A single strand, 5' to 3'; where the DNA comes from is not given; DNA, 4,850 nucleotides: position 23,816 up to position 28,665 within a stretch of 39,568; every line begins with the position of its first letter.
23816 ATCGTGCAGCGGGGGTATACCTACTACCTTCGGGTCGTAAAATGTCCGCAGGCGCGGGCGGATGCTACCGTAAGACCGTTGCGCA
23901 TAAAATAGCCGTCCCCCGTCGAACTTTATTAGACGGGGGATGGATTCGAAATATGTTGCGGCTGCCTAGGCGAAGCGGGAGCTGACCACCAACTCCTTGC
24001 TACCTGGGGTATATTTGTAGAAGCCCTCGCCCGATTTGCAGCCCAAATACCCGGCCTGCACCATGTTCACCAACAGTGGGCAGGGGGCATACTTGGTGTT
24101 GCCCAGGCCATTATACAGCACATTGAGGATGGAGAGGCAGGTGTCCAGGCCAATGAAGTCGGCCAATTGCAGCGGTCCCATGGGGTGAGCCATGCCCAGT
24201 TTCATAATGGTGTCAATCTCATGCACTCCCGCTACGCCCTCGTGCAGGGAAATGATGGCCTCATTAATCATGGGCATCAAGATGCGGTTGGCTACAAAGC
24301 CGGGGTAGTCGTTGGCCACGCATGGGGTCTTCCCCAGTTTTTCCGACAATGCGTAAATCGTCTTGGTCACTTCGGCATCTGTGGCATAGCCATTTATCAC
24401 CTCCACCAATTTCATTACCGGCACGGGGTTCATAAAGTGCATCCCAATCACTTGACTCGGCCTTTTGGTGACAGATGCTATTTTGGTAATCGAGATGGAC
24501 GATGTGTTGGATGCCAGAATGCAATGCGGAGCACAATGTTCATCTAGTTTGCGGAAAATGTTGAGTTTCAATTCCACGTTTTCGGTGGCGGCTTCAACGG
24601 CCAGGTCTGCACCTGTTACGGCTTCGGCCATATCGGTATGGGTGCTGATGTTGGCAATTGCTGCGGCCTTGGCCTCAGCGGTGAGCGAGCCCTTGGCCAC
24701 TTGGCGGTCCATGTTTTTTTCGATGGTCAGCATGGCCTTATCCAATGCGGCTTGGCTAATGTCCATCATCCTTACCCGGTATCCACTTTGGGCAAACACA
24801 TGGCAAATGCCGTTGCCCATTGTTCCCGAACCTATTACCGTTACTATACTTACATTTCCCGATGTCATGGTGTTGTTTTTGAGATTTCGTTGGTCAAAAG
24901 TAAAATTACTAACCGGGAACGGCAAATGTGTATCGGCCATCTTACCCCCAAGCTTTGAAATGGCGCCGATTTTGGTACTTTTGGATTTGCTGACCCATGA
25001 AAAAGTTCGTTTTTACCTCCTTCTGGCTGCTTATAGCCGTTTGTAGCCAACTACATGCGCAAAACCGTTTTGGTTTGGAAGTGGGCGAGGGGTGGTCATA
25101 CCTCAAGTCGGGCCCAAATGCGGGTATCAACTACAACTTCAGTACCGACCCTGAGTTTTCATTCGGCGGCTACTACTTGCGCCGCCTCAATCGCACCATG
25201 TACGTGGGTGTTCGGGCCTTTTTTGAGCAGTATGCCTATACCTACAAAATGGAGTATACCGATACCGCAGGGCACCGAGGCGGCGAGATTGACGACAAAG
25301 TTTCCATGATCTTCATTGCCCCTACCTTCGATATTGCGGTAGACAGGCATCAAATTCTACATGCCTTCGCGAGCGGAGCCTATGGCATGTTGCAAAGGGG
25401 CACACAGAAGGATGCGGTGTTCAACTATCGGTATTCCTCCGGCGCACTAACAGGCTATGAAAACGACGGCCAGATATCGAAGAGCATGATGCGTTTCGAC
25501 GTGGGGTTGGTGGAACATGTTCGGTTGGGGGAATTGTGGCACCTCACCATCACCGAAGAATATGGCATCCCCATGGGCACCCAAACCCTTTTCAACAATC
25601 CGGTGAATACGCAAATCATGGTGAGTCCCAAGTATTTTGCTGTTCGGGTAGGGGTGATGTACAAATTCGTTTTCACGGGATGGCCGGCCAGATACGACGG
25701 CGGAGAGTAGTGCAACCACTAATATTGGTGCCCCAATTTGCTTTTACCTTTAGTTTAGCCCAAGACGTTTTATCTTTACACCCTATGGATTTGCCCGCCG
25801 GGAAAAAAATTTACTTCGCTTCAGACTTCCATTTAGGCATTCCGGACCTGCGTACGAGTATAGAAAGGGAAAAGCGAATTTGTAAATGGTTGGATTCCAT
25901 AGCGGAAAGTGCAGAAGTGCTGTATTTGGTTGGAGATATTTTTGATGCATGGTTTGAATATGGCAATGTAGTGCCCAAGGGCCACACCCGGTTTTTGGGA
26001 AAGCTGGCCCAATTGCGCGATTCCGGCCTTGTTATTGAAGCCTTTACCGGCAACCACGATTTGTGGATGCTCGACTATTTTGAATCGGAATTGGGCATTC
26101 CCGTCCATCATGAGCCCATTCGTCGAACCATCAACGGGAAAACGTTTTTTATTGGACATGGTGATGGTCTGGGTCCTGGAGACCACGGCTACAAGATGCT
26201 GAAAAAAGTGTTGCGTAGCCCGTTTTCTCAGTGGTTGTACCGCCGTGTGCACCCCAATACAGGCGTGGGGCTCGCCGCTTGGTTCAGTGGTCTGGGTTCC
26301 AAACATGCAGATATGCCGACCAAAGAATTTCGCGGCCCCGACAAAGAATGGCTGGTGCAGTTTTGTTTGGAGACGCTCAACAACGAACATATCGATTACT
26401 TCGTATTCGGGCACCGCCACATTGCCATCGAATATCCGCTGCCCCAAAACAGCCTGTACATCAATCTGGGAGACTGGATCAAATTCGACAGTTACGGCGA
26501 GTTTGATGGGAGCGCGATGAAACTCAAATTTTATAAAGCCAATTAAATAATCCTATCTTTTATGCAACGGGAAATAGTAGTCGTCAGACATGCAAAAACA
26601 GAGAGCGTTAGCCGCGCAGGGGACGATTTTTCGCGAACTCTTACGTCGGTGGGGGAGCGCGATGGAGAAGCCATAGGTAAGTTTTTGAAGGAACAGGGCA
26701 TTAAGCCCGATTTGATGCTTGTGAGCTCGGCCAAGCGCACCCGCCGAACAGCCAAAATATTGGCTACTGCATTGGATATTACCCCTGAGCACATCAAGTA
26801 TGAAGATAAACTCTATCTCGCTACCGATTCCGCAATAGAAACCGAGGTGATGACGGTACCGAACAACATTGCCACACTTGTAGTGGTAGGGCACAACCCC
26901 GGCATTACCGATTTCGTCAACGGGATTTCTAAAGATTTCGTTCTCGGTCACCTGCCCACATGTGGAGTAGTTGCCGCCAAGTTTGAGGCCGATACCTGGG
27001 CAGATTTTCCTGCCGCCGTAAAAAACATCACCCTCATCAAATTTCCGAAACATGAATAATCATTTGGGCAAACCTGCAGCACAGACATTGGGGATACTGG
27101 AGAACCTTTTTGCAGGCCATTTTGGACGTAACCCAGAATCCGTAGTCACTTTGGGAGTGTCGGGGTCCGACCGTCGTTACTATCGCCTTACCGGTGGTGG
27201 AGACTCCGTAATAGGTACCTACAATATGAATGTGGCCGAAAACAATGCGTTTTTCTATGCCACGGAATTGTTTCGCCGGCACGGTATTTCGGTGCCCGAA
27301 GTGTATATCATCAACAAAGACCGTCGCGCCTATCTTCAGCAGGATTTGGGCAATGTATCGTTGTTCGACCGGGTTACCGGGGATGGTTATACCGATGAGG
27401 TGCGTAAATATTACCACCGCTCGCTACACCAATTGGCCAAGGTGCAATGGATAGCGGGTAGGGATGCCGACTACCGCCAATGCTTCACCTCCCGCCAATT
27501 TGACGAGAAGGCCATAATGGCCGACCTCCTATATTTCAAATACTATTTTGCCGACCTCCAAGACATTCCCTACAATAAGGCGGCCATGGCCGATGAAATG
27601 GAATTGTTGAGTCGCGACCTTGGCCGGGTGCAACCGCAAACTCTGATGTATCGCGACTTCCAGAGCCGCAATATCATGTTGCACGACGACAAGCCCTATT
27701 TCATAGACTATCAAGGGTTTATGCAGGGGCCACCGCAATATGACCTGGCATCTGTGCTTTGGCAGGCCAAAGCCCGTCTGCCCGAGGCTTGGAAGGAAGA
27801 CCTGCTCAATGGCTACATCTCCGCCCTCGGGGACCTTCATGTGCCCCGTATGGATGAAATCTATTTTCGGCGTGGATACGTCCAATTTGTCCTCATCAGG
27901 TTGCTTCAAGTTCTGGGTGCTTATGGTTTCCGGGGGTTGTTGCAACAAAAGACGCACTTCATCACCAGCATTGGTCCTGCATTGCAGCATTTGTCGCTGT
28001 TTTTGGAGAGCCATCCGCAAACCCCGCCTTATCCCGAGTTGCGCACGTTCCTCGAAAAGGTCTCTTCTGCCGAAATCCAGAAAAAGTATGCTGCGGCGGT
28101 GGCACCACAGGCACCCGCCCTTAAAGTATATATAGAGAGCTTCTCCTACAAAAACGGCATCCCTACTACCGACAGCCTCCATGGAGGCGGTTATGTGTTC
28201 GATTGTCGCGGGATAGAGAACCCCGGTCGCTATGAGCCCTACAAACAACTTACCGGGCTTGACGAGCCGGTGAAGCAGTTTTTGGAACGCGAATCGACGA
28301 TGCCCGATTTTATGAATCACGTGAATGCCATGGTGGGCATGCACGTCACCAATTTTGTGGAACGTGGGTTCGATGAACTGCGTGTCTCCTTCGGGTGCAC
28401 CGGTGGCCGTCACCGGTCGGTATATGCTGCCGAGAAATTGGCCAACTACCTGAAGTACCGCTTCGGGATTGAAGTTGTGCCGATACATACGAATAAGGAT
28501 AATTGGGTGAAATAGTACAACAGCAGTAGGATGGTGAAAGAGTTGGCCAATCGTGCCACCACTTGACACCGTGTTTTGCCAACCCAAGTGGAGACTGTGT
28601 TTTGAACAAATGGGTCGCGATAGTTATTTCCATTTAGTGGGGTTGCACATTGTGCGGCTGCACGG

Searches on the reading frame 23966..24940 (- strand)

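Call 8: search_protein_families(library=pfam, proteins=[window:23966-24940:-], max_evalue=0.001)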
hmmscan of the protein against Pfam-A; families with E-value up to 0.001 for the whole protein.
window:23966-24940:- (324 aa): 4 families
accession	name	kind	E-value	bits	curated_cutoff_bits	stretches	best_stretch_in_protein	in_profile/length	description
PF02737.24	3HCDH_N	-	4.6e-66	222.6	22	1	33-211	2-179/180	3-hydroxyacyl-CoA dehydrogenase, NAD binding domain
PF00725.27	3HCDH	-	2e-33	115.2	22.1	1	214-310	1-97/97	3-hydroxyacyl-CoA dehydrogenase, C-terminal domain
PF01210.29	NAD_Gly3P_dh_N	-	5.3e-05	23.7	23.1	1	33-192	2-141/158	NAD-dependent glycerol-3-phosphate dehydrogenase N-terminus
PF03446.21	NAD_binding_2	-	0.00062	20.2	21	0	33-82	2-43/161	NAD binding domain of 6-phosphogluconate dehydrogenase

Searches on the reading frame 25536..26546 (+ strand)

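Call 8: search_protein_families(library=pfam, proteins=[window:25536-26546:+], max_evalue=0.001)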
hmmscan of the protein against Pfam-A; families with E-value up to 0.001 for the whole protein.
window:25536-26546:+ (336 aa): 1 family
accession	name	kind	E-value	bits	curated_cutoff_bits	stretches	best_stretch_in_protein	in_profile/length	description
PF00149.33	Metallophos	-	1e-06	29.8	21.5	1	91-296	2-190/191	Calcineurin-like phosphoesterase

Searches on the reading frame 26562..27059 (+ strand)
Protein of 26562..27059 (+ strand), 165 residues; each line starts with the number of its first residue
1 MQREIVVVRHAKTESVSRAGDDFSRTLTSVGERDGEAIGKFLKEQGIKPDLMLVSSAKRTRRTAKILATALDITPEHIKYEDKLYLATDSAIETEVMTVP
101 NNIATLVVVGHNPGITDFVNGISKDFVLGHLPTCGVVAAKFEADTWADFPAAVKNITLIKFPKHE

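Call 50: search_protein_families(library=pfam, proteins=[window:26562-27059:+], max_evalue=0.0001)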
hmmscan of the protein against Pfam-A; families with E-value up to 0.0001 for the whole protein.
window:26562-27059:+ (165 aa): 1 family
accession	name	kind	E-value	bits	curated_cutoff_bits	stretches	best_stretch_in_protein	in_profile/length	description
PF00300.27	His_Phos_1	-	2.6e-08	34.2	21.7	1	5-76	1-72/194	Histidine phosphatase superfamily (branch 1)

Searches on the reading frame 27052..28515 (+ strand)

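Call 8: search_protein_families(library=pfam, proteins=[window:27052-28515:+], max_evalue=0.001)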
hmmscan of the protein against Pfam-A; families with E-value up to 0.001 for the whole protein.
window:27052-28515:+ (487 aa): 2 families
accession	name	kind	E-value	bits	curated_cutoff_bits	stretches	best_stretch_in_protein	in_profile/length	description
PF22740.1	PapZ_C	-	2.1e-30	105.9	27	1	358-476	2-114/121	RapZ C-terminal domain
PF01636.29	APH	-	3.2e-16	60.2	23.2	1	39-260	10-231/239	Phosphotransferase enzyme family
